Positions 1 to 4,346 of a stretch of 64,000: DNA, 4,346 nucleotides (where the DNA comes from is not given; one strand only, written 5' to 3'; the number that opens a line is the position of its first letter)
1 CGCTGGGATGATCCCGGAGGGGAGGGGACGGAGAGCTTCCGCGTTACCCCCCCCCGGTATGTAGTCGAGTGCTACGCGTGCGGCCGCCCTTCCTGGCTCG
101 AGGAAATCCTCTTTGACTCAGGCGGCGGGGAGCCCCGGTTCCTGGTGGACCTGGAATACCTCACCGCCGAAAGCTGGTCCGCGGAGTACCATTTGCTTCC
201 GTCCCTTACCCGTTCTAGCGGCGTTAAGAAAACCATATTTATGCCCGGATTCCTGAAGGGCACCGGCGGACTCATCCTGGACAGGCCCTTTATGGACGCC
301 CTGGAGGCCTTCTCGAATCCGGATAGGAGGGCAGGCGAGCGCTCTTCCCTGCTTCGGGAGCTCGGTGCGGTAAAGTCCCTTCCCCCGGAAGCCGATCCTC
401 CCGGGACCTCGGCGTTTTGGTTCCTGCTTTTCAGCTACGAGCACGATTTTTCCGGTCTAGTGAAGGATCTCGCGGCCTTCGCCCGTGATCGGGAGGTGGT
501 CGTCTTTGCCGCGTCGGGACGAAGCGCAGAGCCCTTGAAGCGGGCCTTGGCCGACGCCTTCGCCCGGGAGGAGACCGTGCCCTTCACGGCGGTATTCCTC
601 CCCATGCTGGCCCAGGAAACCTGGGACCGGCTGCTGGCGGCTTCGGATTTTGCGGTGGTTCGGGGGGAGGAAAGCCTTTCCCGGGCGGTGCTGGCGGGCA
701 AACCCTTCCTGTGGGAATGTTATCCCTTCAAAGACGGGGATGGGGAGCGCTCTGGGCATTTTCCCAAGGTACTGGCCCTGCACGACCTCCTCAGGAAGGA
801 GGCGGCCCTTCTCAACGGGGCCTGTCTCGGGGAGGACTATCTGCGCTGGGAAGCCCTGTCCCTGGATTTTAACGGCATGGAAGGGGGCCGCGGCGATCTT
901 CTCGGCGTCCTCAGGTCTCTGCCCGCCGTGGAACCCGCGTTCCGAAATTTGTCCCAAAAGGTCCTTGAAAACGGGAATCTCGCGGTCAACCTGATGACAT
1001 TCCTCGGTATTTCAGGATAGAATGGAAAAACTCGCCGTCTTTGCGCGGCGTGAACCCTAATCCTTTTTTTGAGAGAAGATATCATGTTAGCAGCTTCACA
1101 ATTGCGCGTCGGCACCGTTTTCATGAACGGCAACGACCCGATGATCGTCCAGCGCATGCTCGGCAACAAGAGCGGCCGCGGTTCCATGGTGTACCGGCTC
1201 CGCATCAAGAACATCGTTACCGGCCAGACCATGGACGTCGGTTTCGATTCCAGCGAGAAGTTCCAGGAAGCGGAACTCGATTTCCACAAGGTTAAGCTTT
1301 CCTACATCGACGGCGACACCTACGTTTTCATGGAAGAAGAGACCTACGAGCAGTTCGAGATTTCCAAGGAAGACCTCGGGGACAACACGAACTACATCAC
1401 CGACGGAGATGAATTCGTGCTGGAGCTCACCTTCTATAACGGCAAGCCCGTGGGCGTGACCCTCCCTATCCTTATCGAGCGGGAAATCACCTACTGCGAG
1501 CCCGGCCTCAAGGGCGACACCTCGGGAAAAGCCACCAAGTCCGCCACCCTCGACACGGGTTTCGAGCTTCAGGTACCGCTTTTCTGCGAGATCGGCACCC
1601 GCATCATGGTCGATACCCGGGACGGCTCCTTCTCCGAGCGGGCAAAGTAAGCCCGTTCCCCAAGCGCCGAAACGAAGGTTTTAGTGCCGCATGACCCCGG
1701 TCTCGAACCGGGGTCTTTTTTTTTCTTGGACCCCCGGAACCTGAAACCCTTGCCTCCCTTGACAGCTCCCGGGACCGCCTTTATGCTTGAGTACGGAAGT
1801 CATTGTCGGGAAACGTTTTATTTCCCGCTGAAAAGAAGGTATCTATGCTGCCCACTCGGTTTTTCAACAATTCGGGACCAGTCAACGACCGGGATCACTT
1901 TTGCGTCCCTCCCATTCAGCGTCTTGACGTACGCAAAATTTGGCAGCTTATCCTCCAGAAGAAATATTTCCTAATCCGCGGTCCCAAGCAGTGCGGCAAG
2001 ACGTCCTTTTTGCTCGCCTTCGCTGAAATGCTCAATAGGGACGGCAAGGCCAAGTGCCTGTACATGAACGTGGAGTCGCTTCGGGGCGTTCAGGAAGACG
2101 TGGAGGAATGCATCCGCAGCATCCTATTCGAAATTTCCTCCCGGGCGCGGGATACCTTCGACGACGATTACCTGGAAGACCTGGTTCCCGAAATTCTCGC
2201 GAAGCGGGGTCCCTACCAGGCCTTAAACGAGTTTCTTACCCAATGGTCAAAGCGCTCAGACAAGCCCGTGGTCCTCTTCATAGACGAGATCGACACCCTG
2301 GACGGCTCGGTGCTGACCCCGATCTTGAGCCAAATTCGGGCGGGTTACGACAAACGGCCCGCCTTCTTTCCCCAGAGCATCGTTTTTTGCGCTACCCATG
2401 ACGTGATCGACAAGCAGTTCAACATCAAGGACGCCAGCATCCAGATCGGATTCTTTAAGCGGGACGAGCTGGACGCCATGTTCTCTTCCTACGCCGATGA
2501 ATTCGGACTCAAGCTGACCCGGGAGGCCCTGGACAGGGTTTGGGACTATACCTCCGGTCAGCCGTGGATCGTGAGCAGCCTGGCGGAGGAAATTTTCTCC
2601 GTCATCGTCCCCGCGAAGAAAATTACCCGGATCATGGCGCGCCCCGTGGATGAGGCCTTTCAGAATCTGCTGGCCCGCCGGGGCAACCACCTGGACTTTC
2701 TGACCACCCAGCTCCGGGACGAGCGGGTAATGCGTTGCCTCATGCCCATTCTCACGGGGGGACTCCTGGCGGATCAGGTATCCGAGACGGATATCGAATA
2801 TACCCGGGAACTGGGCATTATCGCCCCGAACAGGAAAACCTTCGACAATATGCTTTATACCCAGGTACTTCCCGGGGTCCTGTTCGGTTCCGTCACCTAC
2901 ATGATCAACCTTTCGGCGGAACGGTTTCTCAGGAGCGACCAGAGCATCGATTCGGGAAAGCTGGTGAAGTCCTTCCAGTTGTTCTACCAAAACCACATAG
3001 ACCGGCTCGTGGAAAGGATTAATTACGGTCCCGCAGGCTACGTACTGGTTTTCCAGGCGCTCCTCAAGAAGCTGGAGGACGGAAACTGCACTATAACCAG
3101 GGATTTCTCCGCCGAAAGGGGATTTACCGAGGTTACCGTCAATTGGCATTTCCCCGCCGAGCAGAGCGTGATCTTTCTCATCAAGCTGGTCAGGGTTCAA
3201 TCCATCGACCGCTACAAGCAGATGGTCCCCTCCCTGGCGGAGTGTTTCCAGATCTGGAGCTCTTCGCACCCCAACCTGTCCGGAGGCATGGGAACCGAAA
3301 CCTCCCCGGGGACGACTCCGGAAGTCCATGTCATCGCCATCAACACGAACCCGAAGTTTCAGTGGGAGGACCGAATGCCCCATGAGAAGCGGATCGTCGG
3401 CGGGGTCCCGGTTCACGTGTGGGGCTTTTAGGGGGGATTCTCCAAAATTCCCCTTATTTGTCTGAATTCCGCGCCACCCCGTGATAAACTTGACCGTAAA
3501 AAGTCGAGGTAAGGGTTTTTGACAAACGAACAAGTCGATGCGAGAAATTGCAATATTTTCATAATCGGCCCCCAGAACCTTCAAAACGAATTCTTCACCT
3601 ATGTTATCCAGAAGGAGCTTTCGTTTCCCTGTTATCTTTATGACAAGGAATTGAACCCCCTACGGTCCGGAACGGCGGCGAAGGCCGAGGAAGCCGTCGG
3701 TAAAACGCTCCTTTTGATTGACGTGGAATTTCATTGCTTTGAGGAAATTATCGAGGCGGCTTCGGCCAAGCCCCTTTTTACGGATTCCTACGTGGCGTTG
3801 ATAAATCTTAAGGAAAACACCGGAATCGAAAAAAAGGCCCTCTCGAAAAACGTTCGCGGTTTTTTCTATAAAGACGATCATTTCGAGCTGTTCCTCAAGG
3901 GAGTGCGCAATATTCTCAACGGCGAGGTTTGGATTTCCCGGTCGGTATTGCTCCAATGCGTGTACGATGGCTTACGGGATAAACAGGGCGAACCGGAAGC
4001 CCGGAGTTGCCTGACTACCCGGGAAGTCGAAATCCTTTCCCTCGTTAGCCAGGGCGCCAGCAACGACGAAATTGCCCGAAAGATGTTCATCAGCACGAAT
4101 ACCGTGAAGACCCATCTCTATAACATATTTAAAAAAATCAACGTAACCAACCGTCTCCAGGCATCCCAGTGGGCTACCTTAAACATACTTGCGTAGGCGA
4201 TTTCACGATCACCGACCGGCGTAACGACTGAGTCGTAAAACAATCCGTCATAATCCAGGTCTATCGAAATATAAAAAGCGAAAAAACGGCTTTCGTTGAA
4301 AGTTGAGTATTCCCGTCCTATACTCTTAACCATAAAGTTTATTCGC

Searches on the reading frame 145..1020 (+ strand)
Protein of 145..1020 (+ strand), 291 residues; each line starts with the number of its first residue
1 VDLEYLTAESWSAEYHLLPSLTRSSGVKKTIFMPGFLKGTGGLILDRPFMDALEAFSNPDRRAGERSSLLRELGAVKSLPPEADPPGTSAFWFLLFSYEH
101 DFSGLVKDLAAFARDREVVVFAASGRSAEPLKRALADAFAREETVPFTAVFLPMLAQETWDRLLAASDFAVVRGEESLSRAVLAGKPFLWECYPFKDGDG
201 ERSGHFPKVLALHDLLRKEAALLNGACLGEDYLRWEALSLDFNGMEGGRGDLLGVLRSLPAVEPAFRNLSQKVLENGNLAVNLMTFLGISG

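Call 45: search_protein_families(library=pfam, proteins=[window:145-1020:+], max_evalue=0.0001)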
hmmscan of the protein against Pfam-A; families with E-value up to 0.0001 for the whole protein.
window:145-1020:+ (291 aa): 1 family
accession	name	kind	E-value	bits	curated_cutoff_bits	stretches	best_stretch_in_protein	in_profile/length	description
PF10093.14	EarP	-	4.3e-45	154.8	25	1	2-287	106-371/372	Elongation-Factor P (EF-P) rhamnosyltransferase EarP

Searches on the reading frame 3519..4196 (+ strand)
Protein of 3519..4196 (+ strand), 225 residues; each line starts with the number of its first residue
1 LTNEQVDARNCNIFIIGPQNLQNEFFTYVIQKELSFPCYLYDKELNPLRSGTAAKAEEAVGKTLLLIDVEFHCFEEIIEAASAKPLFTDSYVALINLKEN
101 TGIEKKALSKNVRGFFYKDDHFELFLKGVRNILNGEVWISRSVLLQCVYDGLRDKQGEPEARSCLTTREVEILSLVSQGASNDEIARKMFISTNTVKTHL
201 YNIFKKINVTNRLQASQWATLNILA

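Call 9: search_protein_families(library=pfam, proteins=[window:3519-4196:+], max_evalue=0.001)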
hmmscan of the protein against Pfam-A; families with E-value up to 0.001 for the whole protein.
window:3519-4196:+ (225 aa): 3 families
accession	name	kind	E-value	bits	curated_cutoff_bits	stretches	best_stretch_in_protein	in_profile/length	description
PF00196.25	GerE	-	6.2e-21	74.2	23.5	1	164-219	2-57/57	Bacterial regulatory proteins, luxR family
PF21155.3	VpsT-like_REC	-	2.9e-06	27.9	27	1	85-141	68-124/124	VpsT-like, receiver domain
PF08281.18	Sigma70_r4_2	-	0.00017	21.6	25.7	1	165-206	11-53/54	Sigma-70, region 4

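Call 70: search_protein_families(library=ncbifam, proteins=[window:3519-4196:+], max_evalue=0.01)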
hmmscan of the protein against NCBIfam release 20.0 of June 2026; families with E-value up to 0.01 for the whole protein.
window:3519-4196:+ (225 aa): 31 families (the best 25 are shown)
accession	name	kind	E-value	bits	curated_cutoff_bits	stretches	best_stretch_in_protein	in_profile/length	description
NF007505.1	PRK10100.1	equivalog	1.1e-32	113.4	250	1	89-222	70-202/204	biofilm master transcriptional regulator CsgD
NF007935.0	PRK10651.1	equivalog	1.5e-18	66.8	250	1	66-220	57-211/216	two-component system response regulator NarL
NF047785.1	respo_reg_MadR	equivalog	5.2e-16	58.6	300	1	106-219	94-203/209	MadR family response regulator transcription factor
TIGR03020.2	EpsA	equivalog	6.2e-16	58.8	170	1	156-215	182-241/247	XrtB/PEP-CTERM-associated transcriptional regulator EpsA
NF003420.0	PRK04841.1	equivalog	3.6e-14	51.8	537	1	162-219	836-893/903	HTH-type transcriptional regulator MalT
NF011896.0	PRK15369.1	equivalog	6.7e-14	52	242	1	101-219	89-204/211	two component system response regulator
NF007708.0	PRK10403.1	equivalog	1.2e-13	51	343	1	113-215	104-204/215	nitrate/nitrite response regulator protein NarP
NF052445.1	RespRegMctR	equivalog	3.9e-13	49.3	300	1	90-212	76-192/205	two-component system response regulator MctR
NF041830.1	RR_TF_ErdR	exception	4.5e-13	49.4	390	1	91-216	79-202/213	response regulator transcription factor ErdR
NF052366.1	photon_PedR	equivalog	5.2e-13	49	120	1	165-219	3-57/74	photosynthetic electron transport-dependent transcriptional regulator PedR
NF007018.1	PRK09483.1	equivalog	5.1e-10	39.4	280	1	88-214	74-198/217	UvrY/SirA/GacA family response regulator transcription factor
NF007403.0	PRK09935.1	equivalog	5.1e-10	39.3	271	1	85-216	73-201/210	fimbria biosynthesis transcriptional regulator FimZ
NF007419.0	PRK09958.1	equivalog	4.4e-08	32.9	251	1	50-222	34-201/204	acid-sensing system DNA-binding response regulator EvgA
TIGR03541.1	reg_near_HchA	equivalog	9.7e-08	31.8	215.6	1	139-218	144-225/232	PA1136 family autoinducer-binding transcriptional regulator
NF007561.1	PRK10188.1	equivalog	6.8e-07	28.9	350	1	165-219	180-234/240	quorum-sensing transcriptional regulator SdiA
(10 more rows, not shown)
